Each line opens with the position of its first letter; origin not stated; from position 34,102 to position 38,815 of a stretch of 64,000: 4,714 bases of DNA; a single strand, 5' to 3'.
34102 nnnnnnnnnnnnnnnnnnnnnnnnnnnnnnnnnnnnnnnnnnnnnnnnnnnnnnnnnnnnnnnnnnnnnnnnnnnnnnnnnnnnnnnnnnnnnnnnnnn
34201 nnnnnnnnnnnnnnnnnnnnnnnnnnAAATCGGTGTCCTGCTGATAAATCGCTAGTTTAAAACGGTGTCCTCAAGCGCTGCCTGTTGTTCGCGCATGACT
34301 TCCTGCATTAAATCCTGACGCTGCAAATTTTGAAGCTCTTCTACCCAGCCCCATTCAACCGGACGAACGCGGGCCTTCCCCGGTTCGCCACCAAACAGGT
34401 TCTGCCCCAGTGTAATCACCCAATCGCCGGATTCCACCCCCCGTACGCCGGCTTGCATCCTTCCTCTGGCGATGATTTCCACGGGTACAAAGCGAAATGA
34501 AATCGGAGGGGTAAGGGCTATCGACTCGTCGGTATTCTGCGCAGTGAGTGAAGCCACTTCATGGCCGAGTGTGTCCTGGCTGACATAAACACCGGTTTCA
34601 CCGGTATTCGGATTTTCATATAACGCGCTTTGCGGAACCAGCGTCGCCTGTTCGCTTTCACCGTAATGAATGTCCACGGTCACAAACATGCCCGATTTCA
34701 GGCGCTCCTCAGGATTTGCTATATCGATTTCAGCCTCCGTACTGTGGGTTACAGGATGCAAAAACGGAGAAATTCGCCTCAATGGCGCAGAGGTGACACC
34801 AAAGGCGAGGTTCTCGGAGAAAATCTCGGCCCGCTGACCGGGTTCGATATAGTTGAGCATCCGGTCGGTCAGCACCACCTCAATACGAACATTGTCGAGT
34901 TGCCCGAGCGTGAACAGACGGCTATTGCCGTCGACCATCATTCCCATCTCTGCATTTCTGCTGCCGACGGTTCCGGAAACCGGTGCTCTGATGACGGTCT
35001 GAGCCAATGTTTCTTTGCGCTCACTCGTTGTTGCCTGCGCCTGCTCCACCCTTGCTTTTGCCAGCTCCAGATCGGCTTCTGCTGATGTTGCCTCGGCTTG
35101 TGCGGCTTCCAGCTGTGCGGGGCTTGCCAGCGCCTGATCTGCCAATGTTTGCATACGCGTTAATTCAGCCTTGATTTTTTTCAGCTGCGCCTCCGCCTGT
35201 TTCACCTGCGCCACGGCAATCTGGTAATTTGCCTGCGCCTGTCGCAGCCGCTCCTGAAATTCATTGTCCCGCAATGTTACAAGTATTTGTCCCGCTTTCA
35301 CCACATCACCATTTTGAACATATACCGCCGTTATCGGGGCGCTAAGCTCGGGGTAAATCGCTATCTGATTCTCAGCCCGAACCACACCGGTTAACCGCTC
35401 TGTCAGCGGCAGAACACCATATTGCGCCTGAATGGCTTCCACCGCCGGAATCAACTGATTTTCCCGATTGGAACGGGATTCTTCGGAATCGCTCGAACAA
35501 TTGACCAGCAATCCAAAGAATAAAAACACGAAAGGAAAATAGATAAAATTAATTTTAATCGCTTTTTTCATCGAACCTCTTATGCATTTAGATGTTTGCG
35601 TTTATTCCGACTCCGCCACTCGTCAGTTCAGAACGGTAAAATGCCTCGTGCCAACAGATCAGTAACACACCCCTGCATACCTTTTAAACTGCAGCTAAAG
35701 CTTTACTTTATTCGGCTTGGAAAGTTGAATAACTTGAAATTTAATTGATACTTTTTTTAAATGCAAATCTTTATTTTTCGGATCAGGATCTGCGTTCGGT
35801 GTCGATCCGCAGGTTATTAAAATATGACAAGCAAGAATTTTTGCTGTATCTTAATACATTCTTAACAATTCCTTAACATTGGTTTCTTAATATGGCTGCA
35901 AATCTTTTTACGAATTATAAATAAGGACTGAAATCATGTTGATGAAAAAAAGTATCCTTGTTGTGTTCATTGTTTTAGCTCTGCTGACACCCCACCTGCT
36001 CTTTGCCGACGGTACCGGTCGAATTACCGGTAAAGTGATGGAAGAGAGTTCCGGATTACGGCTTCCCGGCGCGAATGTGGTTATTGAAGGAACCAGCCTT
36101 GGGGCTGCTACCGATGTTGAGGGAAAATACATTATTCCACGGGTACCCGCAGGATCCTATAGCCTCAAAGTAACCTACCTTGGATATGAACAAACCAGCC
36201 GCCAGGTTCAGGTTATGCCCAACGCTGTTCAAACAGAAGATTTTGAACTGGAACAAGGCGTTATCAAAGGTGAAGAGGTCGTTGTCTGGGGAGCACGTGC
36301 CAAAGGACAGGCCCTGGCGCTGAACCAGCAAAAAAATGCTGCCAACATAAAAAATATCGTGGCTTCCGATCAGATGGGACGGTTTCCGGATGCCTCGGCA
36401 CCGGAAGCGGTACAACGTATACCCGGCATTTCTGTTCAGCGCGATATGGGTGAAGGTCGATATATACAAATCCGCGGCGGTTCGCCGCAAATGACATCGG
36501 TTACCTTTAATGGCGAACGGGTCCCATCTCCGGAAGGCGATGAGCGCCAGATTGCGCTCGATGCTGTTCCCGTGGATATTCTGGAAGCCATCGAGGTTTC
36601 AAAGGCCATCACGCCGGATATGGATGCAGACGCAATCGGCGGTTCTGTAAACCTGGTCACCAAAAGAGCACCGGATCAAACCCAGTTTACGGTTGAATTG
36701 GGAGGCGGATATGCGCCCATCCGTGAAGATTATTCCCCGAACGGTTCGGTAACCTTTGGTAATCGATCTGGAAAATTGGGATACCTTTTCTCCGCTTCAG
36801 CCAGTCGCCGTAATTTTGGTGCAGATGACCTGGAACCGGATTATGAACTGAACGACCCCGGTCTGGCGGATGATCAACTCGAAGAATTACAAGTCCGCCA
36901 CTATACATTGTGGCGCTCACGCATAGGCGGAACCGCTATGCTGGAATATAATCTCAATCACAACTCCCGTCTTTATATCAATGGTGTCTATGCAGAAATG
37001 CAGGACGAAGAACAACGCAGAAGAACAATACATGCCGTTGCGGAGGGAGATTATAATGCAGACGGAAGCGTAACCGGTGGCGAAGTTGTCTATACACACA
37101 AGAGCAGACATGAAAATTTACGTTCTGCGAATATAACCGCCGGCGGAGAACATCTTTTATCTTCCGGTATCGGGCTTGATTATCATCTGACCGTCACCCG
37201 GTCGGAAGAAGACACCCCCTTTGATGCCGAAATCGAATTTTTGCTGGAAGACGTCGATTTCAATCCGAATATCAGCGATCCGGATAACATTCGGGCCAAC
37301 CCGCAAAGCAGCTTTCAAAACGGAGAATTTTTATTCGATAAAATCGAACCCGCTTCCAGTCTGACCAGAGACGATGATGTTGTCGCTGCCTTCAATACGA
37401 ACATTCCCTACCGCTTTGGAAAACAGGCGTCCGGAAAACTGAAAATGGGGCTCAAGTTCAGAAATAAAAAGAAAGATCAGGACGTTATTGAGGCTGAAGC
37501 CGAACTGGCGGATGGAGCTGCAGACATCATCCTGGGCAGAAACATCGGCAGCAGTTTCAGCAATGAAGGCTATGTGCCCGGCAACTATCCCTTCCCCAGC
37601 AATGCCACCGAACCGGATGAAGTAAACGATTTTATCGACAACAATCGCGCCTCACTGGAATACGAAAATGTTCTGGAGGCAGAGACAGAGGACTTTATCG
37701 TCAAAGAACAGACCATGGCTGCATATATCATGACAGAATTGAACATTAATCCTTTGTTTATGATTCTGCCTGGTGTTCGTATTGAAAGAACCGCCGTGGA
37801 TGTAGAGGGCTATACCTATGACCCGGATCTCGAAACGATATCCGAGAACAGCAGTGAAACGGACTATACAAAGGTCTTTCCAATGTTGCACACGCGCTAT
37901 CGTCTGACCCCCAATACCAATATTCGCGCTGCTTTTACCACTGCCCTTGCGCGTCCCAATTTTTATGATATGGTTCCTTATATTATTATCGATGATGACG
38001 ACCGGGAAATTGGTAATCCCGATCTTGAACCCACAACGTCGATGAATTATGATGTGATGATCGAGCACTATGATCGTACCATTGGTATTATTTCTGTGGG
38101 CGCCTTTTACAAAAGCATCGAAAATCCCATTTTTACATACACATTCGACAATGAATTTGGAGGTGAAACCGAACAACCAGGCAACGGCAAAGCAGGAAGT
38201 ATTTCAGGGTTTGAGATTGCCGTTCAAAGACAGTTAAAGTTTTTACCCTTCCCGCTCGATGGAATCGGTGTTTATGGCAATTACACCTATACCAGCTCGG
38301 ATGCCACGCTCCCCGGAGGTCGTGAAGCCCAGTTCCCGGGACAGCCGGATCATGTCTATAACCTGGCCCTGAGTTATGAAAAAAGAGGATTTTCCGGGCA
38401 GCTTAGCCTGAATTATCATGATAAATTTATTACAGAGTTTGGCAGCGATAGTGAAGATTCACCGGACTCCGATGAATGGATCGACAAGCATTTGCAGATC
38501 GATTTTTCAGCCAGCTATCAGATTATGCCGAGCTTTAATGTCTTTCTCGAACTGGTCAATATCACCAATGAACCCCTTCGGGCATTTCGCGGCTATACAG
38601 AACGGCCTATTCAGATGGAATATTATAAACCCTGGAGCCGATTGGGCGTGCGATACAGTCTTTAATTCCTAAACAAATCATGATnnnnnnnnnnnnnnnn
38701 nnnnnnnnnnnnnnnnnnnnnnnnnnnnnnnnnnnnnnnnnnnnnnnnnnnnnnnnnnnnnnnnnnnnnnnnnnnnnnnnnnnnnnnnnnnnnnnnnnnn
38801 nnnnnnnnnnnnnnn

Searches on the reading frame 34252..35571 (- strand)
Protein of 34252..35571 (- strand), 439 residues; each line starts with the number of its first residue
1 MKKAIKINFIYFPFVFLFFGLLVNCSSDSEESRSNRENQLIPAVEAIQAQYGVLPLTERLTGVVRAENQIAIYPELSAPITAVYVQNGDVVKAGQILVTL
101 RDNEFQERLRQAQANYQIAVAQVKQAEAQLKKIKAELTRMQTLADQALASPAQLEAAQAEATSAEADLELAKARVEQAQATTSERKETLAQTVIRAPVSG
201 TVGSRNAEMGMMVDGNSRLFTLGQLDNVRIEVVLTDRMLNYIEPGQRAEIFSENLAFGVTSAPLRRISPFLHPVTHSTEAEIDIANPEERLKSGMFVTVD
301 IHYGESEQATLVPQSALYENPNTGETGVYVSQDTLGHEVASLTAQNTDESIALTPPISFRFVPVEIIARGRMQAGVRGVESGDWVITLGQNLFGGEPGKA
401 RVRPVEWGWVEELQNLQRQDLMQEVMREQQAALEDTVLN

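Call 13: search_protein_families(library=ncbifam, max_evalue=1e-8, proteins=[window:34252-35571:-])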
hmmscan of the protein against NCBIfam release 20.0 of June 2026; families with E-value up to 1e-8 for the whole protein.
window:34252-35571:- (439 aa): 17 families
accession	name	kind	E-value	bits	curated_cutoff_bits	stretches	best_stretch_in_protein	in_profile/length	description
TIGR01730.1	RND_mfp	subfamily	1.3e-50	172.2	94.9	1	44-333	1-274/322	efflux RND transporter periplasmic adaptor subunit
TIGR00999.1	8a0102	subfamily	3.9e-30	104.9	319.3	1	88-334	1-233/271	CzcB/NccB family metal efflux transporter periplasmic adaptor subunit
NF002939.0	PRK03598.1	equivalog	7.7e-18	64.7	393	1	139-253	150-266/332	secretion protein HlyD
TIGR00998.1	8a0101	subfamily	9.6e-18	64.2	390.8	2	67-169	40-132/334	EmrA/EmrK family multidrug efflux transporter periplasmic adaptor subunit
NF008606.0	PRK11578.1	equivalog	1e-16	61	342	1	61-323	53-320/371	macrolide transporter subunit MacA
TIGR02971.1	heterocyst_DevB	subfamily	1e-15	58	129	1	153-256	166-268/327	ABC exporter membrane fusion protein, DevB family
NF008589.1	PRK11556.1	equivalog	3.2e-14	52.6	391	1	30-240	44-243/392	MdtA/MuxA family multidrug efflux RND transporter periplasmic adaptor subunit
NF007850.1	PRK10559.1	equivalog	3e-13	49.6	400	1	69-250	40-206/303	p-hydroxybenzoic acid efflux pump subunit AaeA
NF045904.1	RND-peri-MexE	equivalog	7.4e-13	48.1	714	1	11-228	9-209/390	multidrug efflux RND transporter periplasmic adaptor subunit MexE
NF011604.1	PRK15030.1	equivalog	1.1e-12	47.7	765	0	30-233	26-217/397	multidrug efflux RND transporter periplasmic adaptor subunit AcrA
NF011715.0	PRK15136.1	equivalog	4.9e-12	45.2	563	0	66-181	58-173/390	multidrug efflux MFS transporter periplasmic adaptor subunit EmrA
TIGR01843.1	type_I_hlyD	subfamily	5.5e-12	45.4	208.65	0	63-161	37-134/422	HlyD family type I secretion periplasmic adaptor subunit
NF033138.2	RND-peri-MexC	equivalog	2.3e-11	43.5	625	1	23-331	20-323/375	MexC family multidrug efflux RND transporter periplasmic adaptor subunit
NF000272.2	OqxA_adapt_sub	exception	3.3e-11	42.8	835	1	36-201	34-185/391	multidrug efflux RND transporter periplasmic adaptor subunit OqxA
NF007785.0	PRK10476.1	equivalog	6.1e-11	41.7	376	0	117-252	117-269/347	multidrug transporter subunit MdtN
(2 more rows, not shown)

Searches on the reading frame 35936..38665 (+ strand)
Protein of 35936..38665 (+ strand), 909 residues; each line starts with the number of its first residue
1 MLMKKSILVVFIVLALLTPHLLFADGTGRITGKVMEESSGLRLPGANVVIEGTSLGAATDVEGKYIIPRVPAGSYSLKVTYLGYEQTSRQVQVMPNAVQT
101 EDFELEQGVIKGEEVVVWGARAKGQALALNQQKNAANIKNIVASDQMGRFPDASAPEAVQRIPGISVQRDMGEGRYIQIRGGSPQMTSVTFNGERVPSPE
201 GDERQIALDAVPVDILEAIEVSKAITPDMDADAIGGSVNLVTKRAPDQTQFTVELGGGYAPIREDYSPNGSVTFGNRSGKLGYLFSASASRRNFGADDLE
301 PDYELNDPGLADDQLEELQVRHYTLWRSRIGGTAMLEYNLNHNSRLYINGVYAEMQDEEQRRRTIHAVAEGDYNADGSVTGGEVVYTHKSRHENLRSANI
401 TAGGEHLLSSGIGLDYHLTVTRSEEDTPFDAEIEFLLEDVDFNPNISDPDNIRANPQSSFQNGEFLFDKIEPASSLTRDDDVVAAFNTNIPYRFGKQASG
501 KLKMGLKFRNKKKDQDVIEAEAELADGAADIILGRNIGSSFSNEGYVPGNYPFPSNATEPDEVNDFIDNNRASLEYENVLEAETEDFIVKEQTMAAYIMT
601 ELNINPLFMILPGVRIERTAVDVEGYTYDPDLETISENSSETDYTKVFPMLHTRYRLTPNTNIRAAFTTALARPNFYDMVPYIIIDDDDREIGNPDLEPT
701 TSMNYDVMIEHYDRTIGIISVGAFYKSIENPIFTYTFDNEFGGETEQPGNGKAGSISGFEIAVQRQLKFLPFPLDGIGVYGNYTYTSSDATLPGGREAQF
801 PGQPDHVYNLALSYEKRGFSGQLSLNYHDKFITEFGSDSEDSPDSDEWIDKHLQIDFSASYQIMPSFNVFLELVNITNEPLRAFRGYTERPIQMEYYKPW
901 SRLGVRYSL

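Call 13: search_protein_families(library=ncbifam, max_evalue=1e-8, proteins=[window:35936-38665:+])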
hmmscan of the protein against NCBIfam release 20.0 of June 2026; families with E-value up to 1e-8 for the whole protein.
window:35936-38665:+ (909 aa): 9 families
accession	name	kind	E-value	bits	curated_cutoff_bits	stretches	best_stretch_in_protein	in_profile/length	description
TIGR01782.1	TonB-Xanth-Caul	subfamily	2.6e-145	485.9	310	1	113-908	2-867/868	TonB-dependent receptor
TIGR01786.1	TonB-hemlactrns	subfamily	1e-18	67.1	323.75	1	129-879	15-684/719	TonB-dependent hemoglobin/transferrin/lactoferrin family receptor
TIGR04056.1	OMP_RagA_SusC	subfamily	2.6e-15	55.9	368.25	1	30-183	3-146/981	SusC/RagA family TonB-linked outer membrane protein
TIGR01783.1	TonB-siderophor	subfamily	1.2e-13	50.6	223.5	0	145-256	12-121/649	TonB-dependent siderophore receptor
NF010010.0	PRK13483.1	equivalog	4.4e-12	44.8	927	0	646-877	403-634/660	ligand-gated channel protein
NF052345.1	S_layer_anammox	exception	1.5e-10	39.1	1400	1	18-118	1303-1404/1596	Kustd1514 family S-layer glycoprotein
TIGR01785.1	TonB-hemin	subfamily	1.7e-10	40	316.85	0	115-278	4-166/677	TonB-dependent heme/hemoglobin receptor family protein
NF010011.0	PRK13484.1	equivalog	2.5e-10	39.3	1197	0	130-257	42-174/682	IreA family TonB-dependent siderophore receptor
TIGR01779.1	TonB-B12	equivalog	1.4e-09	37.1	599.7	0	132-263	43-174/614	TonB-dependent vitamin B12 receptor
